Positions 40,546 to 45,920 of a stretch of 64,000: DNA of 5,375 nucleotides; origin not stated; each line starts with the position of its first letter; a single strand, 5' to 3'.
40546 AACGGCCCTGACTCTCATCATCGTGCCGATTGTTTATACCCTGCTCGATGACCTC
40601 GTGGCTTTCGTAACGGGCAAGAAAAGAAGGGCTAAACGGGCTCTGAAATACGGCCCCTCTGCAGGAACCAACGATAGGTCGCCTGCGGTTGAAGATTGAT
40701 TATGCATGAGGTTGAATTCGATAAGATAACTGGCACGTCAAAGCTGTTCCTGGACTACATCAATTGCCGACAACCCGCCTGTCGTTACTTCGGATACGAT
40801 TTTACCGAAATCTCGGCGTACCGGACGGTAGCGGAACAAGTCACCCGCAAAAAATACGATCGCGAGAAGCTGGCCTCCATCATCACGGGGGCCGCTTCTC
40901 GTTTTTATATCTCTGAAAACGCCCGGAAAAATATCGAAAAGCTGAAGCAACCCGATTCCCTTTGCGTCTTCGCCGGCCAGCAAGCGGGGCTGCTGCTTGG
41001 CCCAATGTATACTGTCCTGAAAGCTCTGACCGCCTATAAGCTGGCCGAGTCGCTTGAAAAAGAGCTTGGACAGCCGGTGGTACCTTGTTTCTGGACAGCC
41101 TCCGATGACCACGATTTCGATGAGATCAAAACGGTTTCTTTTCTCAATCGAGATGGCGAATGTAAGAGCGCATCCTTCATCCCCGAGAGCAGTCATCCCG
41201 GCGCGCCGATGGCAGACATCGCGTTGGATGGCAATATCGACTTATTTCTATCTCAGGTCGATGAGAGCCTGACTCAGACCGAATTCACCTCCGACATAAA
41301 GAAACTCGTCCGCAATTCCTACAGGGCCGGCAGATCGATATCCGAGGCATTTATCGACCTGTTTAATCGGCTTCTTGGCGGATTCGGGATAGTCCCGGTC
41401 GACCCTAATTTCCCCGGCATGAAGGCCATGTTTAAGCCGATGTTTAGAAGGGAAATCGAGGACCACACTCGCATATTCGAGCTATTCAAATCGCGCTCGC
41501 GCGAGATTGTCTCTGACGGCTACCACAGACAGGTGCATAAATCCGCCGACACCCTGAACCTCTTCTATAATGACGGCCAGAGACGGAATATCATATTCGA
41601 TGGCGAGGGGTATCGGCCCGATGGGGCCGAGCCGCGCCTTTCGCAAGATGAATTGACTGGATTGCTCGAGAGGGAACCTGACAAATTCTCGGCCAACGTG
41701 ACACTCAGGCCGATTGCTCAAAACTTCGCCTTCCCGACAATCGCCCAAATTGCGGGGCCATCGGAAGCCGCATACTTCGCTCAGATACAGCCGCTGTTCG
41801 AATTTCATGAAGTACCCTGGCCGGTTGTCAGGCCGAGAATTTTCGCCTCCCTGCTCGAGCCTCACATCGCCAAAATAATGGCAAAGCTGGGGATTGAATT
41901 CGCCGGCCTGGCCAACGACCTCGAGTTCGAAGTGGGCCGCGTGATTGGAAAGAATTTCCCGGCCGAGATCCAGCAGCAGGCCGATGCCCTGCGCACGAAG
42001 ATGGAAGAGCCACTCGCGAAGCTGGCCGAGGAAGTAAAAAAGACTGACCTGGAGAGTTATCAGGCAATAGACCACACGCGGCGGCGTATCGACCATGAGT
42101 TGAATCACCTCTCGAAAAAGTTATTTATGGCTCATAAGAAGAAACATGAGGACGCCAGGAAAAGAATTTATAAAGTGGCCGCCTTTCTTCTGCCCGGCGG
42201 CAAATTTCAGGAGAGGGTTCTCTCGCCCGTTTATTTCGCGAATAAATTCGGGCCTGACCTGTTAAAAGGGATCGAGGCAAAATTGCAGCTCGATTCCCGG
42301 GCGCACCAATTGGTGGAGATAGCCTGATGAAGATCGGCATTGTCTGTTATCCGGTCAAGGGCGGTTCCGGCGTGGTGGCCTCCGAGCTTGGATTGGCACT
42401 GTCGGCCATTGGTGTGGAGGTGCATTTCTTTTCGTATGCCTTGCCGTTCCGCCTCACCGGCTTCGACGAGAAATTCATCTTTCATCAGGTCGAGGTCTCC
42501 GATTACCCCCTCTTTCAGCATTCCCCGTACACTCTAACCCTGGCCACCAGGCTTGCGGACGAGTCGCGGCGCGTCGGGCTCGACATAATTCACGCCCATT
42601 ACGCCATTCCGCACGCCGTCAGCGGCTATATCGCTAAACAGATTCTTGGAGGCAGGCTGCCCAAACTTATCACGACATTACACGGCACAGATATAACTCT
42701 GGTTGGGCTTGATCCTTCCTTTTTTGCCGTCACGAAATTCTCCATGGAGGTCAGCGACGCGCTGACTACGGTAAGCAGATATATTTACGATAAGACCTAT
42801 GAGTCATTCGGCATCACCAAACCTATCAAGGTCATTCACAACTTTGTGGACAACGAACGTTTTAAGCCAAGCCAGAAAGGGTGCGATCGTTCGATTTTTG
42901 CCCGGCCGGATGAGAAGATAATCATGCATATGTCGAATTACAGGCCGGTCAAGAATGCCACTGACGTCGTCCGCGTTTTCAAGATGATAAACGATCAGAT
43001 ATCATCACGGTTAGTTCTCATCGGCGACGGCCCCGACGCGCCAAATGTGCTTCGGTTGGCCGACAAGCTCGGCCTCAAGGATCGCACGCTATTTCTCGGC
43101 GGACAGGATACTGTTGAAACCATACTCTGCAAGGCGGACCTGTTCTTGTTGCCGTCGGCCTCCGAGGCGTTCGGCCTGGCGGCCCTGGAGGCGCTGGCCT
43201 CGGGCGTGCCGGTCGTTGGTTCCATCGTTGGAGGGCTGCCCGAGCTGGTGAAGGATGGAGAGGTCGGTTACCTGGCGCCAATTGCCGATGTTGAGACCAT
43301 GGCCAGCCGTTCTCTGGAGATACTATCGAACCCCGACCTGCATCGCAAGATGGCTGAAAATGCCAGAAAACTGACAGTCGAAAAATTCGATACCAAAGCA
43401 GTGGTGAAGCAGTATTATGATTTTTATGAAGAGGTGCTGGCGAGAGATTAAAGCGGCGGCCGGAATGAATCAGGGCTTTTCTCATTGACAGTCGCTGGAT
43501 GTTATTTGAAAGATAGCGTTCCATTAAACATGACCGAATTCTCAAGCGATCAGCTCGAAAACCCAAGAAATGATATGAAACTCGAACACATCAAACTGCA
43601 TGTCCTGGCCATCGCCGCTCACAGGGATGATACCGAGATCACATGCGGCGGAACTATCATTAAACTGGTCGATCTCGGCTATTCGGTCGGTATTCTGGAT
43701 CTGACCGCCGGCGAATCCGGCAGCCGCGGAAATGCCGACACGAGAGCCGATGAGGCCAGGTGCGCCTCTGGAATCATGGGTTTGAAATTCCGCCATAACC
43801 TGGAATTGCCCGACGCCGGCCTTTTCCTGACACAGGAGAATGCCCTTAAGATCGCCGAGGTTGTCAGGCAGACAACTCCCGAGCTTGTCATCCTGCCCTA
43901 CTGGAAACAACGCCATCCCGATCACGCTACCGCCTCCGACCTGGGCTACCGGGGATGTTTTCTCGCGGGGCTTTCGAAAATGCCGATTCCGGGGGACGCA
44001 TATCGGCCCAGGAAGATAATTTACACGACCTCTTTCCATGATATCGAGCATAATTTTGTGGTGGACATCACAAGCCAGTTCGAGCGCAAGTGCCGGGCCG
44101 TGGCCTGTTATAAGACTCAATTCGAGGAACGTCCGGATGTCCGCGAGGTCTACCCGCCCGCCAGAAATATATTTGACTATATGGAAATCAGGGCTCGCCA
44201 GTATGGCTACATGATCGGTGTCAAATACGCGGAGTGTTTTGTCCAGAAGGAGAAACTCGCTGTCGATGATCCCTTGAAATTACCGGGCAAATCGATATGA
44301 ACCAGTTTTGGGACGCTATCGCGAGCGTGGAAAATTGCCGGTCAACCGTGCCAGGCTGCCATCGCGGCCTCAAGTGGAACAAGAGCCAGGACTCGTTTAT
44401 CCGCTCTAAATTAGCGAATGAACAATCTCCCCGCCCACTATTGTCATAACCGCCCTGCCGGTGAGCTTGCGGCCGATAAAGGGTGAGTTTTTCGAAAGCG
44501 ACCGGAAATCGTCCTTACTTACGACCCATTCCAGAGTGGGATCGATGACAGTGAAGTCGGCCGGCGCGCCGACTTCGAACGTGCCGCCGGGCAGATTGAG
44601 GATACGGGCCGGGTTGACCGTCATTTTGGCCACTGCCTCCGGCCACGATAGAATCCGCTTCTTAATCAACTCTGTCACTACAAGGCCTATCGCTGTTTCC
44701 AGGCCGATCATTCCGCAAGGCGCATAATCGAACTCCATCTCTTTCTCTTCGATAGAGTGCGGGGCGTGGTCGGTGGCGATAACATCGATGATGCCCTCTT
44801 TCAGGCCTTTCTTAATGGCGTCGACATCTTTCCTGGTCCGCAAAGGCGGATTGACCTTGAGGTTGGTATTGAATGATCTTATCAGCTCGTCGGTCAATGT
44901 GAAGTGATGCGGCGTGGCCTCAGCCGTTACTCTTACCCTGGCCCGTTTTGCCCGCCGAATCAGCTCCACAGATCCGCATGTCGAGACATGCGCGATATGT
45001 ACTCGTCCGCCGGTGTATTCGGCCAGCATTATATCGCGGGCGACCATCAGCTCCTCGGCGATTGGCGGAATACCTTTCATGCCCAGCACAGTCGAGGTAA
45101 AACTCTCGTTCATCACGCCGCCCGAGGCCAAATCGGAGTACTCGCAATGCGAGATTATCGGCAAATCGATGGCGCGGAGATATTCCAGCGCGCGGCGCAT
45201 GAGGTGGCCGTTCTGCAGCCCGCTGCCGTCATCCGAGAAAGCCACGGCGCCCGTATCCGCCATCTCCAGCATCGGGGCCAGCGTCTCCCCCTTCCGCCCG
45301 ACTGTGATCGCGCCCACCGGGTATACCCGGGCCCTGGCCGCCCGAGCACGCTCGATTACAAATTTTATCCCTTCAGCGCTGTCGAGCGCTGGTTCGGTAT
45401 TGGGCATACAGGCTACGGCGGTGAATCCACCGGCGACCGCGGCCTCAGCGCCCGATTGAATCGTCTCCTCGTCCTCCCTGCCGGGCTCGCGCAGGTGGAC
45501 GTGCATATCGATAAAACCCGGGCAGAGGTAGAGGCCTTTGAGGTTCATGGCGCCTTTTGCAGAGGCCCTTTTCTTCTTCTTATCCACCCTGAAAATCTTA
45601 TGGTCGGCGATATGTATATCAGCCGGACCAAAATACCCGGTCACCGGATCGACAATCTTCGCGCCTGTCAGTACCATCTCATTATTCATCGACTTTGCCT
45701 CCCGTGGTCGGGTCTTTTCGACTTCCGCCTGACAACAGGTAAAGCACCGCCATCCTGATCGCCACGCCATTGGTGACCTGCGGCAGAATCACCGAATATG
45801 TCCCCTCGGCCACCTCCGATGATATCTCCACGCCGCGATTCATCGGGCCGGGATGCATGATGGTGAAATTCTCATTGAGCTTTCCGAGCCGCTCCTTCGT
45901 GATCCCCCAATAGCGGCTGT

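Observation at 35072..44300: RND multidrug-type efflux operon fused in-frame-overlap to a complete bacillithiol biosynthesis operon (tolC-mfp-rnd-bshC-bshA-bshB)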

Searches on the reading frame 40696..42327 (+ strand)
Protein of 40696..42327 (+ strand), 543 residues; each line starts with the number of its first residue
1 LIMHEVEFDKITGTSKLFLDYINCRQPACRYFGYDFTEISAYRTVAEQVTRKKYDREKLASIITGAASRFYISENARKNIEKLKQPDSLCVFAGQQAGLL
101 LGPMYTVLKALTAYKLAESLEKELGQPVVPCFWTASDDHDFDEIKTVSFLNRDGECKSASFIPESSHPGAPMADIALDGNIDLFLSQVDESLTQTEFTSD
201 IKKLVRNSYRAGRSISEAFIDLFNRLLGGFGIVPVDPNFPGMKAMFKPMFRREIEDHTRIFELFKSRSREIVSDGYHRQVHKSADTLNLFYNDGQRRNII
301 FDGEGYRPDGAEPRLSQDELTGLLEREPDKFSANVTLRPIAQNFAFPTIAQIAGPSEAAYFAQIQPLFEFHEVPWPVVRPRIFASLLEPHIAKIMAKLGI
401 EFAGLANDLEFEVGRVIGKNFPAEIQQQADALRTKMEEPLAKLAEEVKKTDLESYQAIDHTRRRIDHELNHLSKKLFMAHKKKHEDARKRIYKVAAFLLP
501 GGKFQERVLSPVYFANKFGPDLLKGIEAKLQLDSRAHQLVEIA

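Call 3: search_protein_families(library=ncbifam, proteins=[window:40696-42327:+])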
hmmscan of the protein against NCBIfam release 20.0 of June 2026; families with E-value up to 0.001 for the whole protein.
window:40696-42327:+ (543 aa): 1 family
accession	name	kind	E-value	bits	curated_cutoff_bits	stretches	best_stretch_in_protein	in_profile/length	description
TIGR03998.1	thiol_BshC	equivalog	2.4e-133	445.8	265.8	1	14-539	2-528/529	bacillithiol biosynthesis cysteine-adding enzyme BshC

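Call 4: search_protein_families(library=pfam, proteins=[window:40696-42327:+])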
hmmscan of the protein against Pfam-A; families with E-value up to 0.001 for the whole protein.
window:40696-42327:+ (543 aa): 2 families
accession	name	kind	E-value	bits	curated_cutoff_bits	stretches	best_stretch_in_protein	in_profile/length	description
PF10079.15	Rossmann-like_BshC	-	7e-93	312.4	27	1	1-381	1-379/380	Bacillithiol biosynthesis BshC, N-terminal Rossmann-like domain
PF24850.1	CC_BshC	-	3.5e-25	89.1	27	1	386-541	3-158/159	Bacillithiol biosynthesis BshC, C-terminal coiled-coil domain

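Call 7: find_related_loci(query=window:40702-42324:+, collection=genome_contigs, flank=10000)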
Query window:40702-42324:+ (541 aa) in genome_contigs; peptide patterns used: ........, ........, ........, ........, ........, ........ (x = any residue, [..] = any of these).
67 stretches matched a pattern; 48 encode a relative of the query (tblastn E <= 1e-3); 48 distinct loci.
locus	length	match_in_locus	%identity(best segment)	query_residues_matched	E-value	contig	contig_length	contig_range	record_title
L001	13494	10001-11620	57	1-540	0e+0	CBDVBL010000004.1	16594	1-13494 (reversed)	MAG TPA_asm: uncultured bacterium isolate SRR22302355_binner13_Refined_64 genome assembly, contig: ERZ25746546.517, whol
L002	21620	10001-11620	54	1-540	0e+0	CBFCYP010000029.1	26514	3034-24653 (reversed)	MAG TPA_asm: uncultured bacterium isolate SRR26215681_binner13_Refined_78 genome assembly, contig: ERZ25073475.763, whol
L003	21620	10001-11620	54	1-540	0e+0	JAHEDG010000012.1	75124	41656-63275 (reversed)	MAG: Candidatus Zixiibacteriota bacterium isolate Ww191 NODE_457_length_75124_cov_4.188552, whole genome shotgun sequenc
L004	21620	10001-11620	53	1-540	0e+0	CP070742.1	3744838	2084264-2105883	MAG: Candidatus Zixiibacteriota bacterium isolate bin38 chromosome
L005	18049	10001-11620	61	1-540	0e+0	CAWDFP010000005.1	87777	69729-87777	MAG: uncultured candidate division Zixibacteria bacterium isolate MFD05942.bin.2.45 genome assembly, contig: contig_1360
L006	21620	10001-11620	52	1-540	0e+0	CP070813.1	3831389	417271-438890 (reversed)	MAG: Candidatus Zixiibacteriota bacterium isolate bin119 chromosome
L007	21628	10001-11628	56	1-540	0e+0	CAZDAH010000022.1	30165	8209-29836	MAG TPA_asm: uncultured Ignavibacteria bacterium isolate binchicken_co395_172 genome assembly, contig: NODE_202_length_3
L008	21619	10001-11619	53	1-540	4e-166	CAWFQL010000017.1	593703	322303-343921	MAG: uncultured candidate division Zixibacteria bacterium isolate MFD05942.bin.1.318 genome assembly, contig: contig_673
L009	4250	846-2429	34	8-541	4e-92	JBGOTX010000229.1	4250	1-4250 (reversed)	MAG: Candidatus Zixiibacteriota bacterium isolate OBJ_0618_7090110_152 k141_5582935_length_4250_cov_10.9017, whole genom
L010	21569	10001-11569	32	13-541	6e-91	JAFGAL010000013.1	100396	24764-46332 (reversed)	MAG: Candidatus Zixiibacteriota bacterium isolate Zod_maxbin.0182_1 k87_1363731, whole genome shotgun sequence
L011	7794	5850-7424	34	11-541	1e-90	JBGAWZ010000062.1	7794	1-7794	MAG: Candidatus Zixiibacteriota bacterium isolate MAG_AAO_AS.78 AAOAS-78_scaffold_17546, whole genome shotgun sequence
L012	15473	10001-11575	33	11-541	1e-89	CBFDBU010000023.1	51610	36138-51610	MAG TPA_asm: uncultured bacterium isolate SRR26215678_binner123_Refined_106 genome assembly, contig: ERZ25073496.368, wh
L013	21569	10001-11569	34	13-541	7e-89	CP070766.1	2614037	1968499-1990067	MAG: Candidatus Zixiibacteriota bacterium isolate bin25 chromosome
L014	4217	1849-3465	32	4-540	7e-88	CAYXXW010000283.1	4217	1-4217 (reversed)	MAG TPA_asm: uncultured Melioribacteraceae bacterium isolate SRP155585_co1_19 genome assembly, contig: NODE_18753_length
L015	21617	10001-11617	32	4-540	4e-84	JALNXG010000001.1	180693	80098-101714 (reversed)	MAG: Melioribacteraceae bacterium isolate SO_2016_LW3 bin 28 scaffold00103_LW162_2016, whole genome shotgun sequence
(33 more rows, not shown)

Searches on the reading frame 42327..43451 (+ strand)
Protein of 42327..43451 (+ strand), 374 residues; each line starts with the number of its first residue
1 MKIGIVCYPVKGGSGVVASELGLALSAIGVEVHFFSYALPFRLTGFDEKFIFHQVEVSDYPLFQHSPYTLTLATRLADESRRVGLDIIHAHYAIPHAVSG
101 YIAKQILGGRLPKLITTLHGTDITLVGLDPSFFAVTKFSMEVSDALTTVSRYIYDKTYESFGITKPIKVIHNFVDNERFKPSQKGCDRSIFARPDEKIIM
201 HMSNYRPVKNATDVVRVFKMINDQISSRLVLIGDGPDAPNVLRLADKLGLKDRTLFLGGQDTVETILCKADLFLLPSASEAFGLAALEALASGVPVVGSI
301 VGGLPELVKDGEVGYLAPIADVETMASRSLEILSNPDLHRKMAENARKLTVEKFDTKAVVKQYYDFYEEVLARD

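Call 3: search_protein_families(library=ncbifam, proteins=[window:42327-43451:+])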
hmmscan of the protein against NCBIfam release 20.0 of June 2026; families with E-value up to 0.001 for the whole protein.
window:42327-43451:+ (374 aa): 42 families (the best 25 are shown)
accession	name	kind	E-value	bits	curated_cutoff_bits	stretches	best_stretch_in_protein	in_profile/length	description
TIGR03999.1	thiol_BshA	equivalog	4.9e-148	493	273.7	1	1-371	1-374/375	N-acetyl-alpha-D-glucosaminyl L-malate synthase BshA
TIGR03088.1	stp2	hypoth_equivalog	9.5e-40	136.8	409.05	1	60-371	57-374/374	TIGR03088 family PEP-CTERM/XrtA system glycosyltransferase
NF041876.1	EPS_EpsE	equivalog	1.2e-28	100.5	400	1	68-358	97-384/389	exopolysaccharide biosynthesis GT4 family glycosyltransferase EpsE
TIGR02149.1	glgA_Coryne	subfamily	1.2e-25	90.5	302.4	1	10-371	14-391/391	glycogen synthase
NF047684.1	TeichurnBiosyTuaC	equivalog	2.5e-24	85.9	550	1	80-371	104-390/391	teichuronic acid biosynthesis protein TuaC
TIGR03449.1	mycothiol_MshA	equivalog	9.7e-24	84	462.5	1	165-371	188-404/406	D-inositol-3-phosphate glycosyltransferase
TIGR04047.1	MSMEG_0565_glyc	hypoth_equivalog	7.9e-22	77.8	259.85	1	3-368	2-372/373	MSMEG_0565 family glycosyltransferase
NF038229.1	Glyco4_Geo_Pelo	equivalog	1.1e-20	74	400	1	75-371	46-337/338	GPMC system family 4 glycosyltransferase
TIGR04157.1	glyco_rSAM_CFB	subfamily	2.2e-19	69.7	400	1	137-367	164-406/406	TIGR04157 family glycosyltransferase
NF053787.1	GlcN_PG_synth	equivalog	2.3e-18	66.2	480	1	146-371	147-360/361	N-acetylglucosaminyl phosphatidylglycerol synthase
TIGR04063.1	stp3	hypoth_equivalog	2.9e-18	66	442.05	1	165-371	180-396/397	TIGR04063 family PEP-CTERM/XrtA system glycosyltransferase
NF038255.1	exopoly_VpsD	equivalog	7.9e-17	61.2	300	1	135-371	149-380/381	VpsD family glycosyltransferase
NF038295.1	EPS_HpsP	equivalog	9.5e-17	61.1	550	1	156-370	167-387/388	hormogonium polysaccharide biosynthesis glycosyltransferase HpsP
NF012028.0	PRK15484.1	subfamily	2.1e-16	60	618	1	150-365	147-373/380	lipopolysaccharide N-acetylglucosaminyltransferase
NF050063.1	ProtGlycPglJ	equivalog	1.6e-15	57.2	500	1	160-366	162-362/363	N-acetylgalactosamine-N,N'-diacetylbacillosaminyl-diphospho-undecaprenol 4-alpha-N-acetylgalactosaminyltransferase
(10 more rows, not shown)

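Call 4: search_protein_families(library=pfam, proteins=[window:42327-43451:+])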
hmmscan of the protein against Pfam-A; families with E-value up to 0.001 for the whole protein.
window:42327-43451:+ (374 aa): 7 families
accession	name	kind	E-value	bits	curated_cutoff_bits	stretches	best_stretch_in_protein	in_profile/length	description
PF00534.26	Glycos_transf_1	-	1.8e-37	128.9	26.4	1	192-348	11-171/172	Glycosyl transferases group 1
PF13692.12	Glyco_trans_1_4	-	4.7e-29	101.9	27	1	197-335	2-142/142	Glycosyl transferases group 1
PF13439.12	Glyco_transf_4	-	6.7e-23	82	28.5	1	12-178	2-170/170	Glycosyltransferase Family 4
PF20706.3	GT4-conflict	-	3e-10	40.1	26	1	259-311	271-323/385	Family 4 Glycosyltransferase in conflict systems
PF13579.12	Glyco_trans_4_4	-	6.1e-10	40.1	29.7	1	12-172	1-157/158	Glycosyl transferase 4-like domain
PF13477.12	Glyco_trans_4_2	-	7e-08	33.2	23.4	1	6-147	2-136/139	Glycosyl transferase 4-like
PF13524.12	Glyco_trans_1_2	-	0.00034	21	25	1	286-363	67-142/144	Glycosyl transferase-like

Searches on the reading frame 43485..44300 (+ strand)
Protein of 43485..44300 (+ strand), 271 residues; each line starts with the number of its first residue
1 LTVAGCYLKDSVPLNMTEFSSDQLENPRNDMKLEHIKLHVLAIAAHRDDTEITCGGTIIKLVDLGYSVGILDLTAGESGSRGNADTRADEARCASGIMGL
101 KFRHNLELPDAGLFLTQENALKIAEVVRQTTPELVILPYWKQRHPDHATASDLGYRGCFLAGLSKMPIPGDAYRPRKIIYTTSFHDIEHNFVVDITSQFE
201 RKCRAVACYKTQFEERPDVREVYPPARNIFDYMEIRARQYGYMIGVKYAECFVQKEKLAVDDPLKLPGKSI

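Call 3: search_protein_families(library=ncbifam, proteins=[window:43485-44300:+])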
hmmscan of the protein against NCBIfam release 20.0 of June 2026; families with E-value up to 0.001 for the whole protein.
window:43485-44300:+ (271 aa): 4 families
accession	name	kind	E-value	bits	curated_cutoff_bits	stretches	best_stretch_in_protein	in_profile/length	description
TIGR04001.1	thiol_BshB1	equivalog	1.1e-71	241.2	182.5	1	37-260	1-226/226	bacillithiol biosynthesis deacetylase BshB1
TIGR03446.1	mycothiol_Mca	equivalog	1.3e-06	28.2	277.15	0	39-88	2-51/283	mycothiol conjugate amidase Mca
TIGR04000.1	thiol_BshB2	equivalog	2.6e-06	27.3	195.25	1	39-214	2-186/217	bacillithiol biosynthesis deacetylase BshB2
TIGR03445.1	mycothiol_MshB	equivalog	9.5e-05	22.4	224.35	0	42-79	2-39/284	N-acetyl-1-D-myo-inositol-2-amino-2-deoxy-alpha-D-glucopyranoside deacetylase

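Call 4: search_protein_families(library=pfam, proteins=[window:43485-44300:+])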
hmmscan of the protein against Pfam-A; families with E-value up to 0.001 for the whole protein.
window:43485-44300:+ (271 aa): 1 family
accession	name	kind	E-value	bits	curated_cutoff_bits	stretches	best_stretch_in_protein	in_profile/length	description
PF02585.22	PIG-L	-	3.1e-21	76.6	28.2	1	41-154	1-125/129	GlcNAc-PI de-N-acetylase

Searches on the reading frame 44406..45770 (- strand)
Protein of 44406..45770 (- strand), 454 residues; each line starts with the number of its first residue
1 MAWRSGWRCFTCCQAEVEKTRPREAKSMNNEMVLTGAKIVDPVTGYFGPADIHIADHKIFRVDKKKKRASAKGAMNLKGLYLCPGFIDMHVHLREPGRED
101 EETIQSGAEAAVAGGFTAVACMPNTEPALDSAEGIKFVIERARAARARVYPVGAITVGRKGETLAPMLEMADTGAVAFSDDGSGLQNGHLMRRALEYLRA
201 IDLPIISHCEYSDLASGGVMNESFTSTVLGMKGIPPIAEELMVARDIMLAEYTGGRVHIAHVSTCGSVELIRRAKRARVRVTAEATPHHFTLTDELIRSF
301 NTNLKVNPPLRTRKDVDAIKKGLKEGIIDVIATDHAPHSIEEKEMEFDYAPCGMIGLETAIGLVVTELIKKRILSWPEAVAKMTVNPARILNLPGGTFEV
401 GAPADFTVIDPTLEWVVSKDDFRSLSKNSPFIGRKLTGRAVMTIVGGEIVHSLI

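Call 3: search_protein_families(library=ncbifam, proteins=[window:44406-45770:-])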
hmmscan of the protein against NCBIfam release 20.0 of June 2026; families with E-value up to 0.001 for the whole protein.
window:44406-45770:- (454 aa): 52 families (the best 25 are shown)
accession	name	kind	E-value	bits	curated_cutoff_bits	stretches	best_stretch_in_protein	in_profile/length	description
NF006836.0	PRK09357.1-1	equivalog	3e-138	461.1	538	1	48-450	15-423/432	dihydroorotase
NF006845.0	PRK09357.2-6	equivalog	3.1e-136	454.4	728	1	34-451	5-425/428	dihydroorotase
NF006843.0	PRK09357.2-4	equivalog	1.8e-128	429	786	1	46-450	16-419/431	dihydroorotase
TIGR00857.1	pyrC_multi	subfamily_domain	1.4e-127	426.1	279.05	1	50-450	6-408/412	dihydroorotase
NF006837.0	PRK09357.1-2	equivalog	1.8e-127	425.5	575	1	44-451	13-422/428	dihydroorotase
NF006844.0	PRK09357.2-5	equivalog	8.2e-127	423.7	701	1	32-451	4-420/422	dihydroorotase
NF006842.0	PRK09357.2-3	equivalog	8.8e-124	413.5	695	1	34-449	5-436/440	dihydroorotase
NF006839.0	PRK09357.1-4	equivalog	3.4e-121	404.8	576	1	35-451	5-420/422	dihydroorotase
NF006841.0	PRK09357.2-2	equivalog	7.5e-117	390.6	640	1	45-452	14-418/421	dihydroorotase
NF006558.0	PRK09059.1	equivalog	6.7e-108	361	645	1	29-452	2-428/430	dihydroorotase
NF005791.0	PRK07627.1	equivalog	5.7e-102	341.8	442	1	32-451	3-422/425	dihydroorotase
NF006838.0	PRK09357.1-3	equivalog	1.4e-98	330.6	644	1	33-452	4-422/423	dihydroorotase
NF005614.0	PRK07369.1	equivalog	2.2e-97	326.5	456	1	32-444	4-417/419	dihydroorotase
NF002668.0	PRK02382.1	equivalog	2.1e-68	231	452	1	37-451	11-411/436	dihydroorotase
NF006559.0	PRK09060.1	equivalog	5e-68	229.4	482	2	245-450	218-421/444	dihydroorotase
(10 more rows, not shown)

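Call 4: search_protein_families(library=pfam, proteins=[window:44406-45770:-])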
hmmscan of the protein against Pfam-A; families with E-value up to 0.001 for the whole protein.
window:44406-45770:- (454 aa): 3 families
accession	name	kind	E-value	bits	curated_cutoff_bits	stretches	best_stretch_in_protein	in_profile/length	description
PF01979.26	Amidohydro_1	-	2.1e-32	113.2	25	1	81-450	1-345/345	Amidohydrolase family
PF07969.17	Amidohydro_3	-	4.8e-17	63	29.7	2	252-451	303-472/472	Amidohydrolase family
PF12890.13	DHOase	-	9e-11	42.5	21.2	1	82-264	4-139/142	Dihydro-orotase-like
